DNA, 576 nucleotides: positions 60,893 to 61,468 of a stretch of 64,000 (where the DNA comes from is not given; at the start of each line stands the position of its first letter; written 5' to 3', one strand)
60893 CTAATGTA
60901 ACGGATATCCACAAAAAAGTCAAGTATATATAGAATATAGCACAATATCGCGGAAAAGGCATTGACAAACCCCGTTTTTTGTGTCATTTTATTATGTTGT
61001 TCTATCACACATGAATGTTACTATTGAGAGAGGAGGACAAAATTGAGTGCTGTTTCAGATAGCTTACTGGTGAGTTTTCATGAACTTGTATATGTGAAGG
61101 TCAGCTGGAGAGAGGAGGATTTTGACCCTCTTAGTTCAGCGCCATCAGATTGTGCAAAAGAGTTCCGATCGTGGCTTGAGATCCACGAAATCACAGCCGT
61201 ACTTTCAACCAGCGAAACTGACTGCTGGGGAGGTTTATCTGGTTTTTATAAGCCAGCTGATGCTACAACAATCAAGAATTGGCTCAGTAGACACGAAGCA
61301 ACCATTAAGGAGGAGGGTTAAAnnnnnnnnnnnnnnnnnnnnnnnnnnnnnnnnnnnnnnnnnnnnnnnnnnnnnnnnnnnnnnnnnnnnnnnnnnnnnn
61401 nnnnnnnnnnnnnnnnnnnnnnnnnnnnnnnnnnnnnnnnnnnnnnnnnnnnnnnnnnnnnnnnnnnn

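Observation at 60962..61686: Third copy of the portable promoter driving a tandem pair of paralogous TTG-initiated miniproteins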

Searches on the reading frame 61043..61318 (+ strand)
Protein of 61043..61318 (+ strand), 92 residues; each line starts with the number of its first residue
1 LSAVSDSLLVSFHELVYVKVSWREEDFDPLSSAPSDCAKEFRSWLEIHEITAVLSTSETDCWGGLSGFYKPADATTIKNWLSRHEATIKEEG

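Call 10: search_protein_families(library=pfam, proteins=[window:61043-61318:+], max_evalue=1)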
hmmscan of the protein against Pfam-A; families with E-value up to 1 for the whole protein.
seq(92 aa): 1 family
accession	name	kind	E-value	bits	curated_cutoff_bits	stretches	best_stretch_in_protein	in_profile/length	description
PF23309.1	DUF7083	-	0.13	12.7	27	1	69-92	14-37/90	Domain of unknown function (DUF7083)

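Call 11: search_protein_families(library=phrogs, proteins=[window:61043-61318:+], max_evalue=1)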
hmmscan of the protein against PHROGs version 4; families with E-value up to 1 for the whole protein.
seq(92 aa): 1 family
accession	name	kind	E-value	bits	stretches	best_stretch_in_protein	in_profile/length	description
phrog_13460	-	unknown function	0.16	13.2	1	5-84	7-86/110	-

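Call 14: find_homologous_proteins(query=window:61043-61318:+, max_evalue=0.01)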
Query seq(92 aa) (92 aa): 1 proteins with E <= 0.01 among 1 candidates.
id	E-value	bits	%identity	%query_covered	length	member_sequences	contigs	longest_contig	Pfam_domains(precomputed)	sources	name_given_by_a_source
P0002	2.5e-50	186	100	90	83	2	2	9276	-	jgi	-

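Call 15: find_encoding_contigs(protein=P0002, flank=10000)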
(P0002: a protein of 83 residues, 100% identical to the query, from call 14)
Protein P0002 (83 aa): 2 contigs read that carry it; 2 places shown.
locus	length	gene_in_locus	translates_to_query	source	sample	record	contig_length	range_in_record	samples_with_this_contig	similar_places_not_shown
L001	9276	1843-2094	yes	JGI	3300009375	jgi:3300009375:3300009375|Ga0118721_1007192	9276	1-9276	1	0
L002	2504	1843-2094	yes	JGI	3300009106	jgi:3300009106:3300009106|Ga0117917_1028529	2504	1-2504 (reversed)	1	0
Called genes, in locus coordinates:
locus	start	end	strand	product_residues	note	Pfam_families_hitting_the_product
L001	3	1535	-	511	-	?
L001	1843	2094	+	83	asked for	-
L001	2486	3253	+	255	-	PF03808:Glyco_tran_WecG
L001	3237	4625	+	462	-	PF00749:tRNA-synt_1c, PF19269:Anticodon_2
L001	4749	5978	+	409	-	-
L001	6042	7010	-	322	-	PF08478:POTRA_1 (weak)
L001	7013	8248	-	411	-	PF02403:Seryl_tRNA_N, PF00587:tRNA-synt_2b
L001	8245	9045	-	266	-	-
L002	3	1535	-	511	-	?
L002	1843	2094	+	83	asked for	-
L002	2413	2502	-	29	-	?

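Call 31: find_related_loci(query=A1, collection=viral_contigs, flank=5000)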
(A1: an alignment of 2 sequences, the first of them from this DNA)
Query A1 (92 aa) in viral_contigs; peptide patterns used: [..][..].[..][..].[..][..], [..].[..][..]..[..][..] (x = any residue, [..] = any of these).
228 stretches matched a pattern, but none encodes a relative of the query by tblastn (E <= 1e-3).

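Call 32: search_protein_families(library=padloc, proteins=[window:61043-61318:+], max_evalue=1)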
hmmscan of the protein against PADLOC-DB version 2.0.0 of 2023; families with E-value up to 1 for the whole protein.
seq(92 aa): 0 families

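Call 33: search_protein_families(library=ncbifam, proteins=[window:61043-61318:+], max_evalue=1)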
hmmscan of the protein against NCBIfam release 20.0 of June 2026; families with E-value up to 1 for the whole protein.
seq(92 aa): 1 family
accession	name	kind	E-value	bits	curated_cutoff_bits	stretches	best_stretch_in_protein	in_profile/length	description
NF002741.0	PRK02726.1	equivalog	0.03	14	179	1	48-84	123-158/200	molybdenum cofactor guanylyltransferase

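Call 36: predict_structure(protein=window:61043-61318:+)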
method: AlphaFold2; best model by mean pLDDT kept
length: 92 residues; sequences in the alignment: 1
mean_pLDDT: 52.2   pTM: 0.36
mean pLDDT of the five models: 52.2, 43.4, 41.3, 40.7, 38.7
residues with pLDDT >= 90: 0; 70-90: 0; 50-70: 55; < 50: 37
segments of 3 or more residues with pLDDT < 50: 9-35, 87-92
pLDDT, mean of each block of 10 residues (from residue 1): 48 35 39 54 62 56 59 63 55 41
secondary structure, 60 per line:
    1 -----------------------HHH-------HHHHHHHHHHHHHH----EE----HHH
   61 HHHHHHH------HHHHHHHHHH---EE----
elements in order: H34-47 H58-67 H74-83

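Call 56: find_homologous_proteins(query=A3, max_evalue=1)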
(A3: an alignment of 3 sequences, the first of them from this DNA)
Query A3 (3 sequences) (92 aa, profile of the alignment): 3 proteins with E <= 1 among 70 candidates.
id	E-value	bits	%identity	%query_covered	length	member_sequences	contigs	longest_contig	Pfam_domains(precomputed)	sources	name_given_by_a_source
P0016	2.9e-36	141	29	86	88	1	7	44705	-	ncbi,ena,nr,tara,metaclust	ncbi:MAG: hypothetical protein CMI52_00745 [Parcubacteria group bacterium]|nr:hypothetical protein [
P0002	4.7e-33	131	100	90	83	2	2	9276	-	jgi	-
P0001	7.9e-26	108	32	47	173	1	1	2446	-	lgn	-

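Call 57: find_encoding_contigs(protein=P0016, flank=10000, max_places=8)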
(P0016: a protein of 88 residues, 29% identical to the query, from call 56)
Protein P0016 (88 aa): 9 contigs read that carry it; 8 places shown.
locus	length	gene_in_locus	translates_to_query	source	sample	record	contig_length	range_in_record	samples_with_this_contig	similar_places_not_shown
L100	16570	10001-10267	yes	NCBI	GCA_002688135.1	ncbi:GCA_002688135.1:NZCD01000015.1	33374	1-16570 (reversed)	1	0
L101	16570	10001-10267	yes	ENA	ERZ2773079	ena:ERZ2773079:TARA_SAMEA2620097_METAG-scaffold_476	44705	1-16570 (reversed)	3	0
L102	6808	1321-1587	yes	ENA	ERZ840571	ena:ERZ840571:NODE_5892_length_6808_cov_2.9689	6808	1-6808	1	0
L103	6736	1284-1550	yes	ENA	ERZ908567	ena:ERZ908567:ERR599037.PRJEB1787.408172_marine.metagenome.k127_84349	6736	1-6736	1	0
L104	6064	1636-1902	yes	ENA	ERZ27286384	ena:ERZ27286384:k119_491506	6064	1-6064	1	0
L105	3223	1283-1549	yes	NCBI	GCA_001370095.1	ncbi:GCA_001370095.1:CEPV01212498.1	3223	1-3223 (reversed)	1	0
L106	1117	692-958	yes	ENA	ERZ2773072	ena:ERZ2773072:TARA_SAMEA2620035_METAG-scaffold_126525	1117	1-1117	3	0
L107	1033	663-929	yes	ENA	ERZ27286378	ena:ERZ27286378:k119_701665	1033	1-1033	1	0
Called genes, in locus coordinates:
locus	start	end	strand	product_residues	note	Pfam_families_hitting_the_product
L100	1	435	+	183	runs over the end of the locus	-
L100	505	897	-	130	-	-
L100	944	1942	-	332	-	PF00551:Formyl_trans_N, PF02911:Formyl_trans_C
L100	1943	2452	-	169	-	PF01327:Pep_deformylase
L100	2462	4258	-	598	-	PF17764:PriA_3primeBD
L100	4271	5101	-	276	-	PF02900:LigB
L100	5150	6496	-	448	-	-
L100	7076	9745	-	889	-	PF02861:Clp_N, PF23569:NBD_SMAX1, PF00004:AAA, PF17871:AAA_lid_9, PF00004:AAA, PF07724:AAA_2, PF07728:AAA_5, PF10431:ClpB_D2-small, +8 more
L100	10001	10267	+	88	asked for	-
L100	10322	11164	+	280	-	PF03808:Glyco_tran_WecG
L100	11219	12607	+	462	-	PF00749:tRNA-synt_1c, PF19269:Anticodon_2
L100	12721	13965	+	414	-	PF01551:Peptidase_M23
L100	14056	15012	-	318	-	PF08478:POTRA_1 (faint)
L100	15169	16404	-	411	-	PF02403:Seryl_tRNA_N, PF00587:tRNA-synt_2b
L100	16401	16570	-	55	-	?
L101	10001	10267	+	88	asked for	-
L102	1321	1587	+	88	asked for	-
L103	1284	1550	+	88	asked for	-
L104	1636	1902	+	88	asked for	-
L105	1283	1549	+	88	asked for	-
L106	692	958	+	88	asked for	-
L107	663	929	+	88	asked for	-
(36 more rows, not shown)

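Call 88: search_solved_structures(query=A3, max_evalue=10)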
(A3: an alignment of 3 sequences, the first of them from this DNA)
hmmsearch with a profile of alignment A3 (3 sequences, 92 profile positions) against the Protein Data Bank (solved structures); distinct sequences matched with E-value up to 10: 3.
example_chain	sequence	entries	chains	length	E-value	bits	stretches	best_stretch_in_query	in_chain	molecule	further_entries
6exx_A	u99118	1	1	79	0.4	14.3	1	34-83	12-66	Protein PES4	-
9ynb_A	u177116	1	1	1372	0.79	13.3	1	20-84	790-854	T6SS effector protein PdpC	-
5b6k_A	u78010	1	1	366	1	12.9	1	28-78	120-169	Uncharacterized protein CgKR1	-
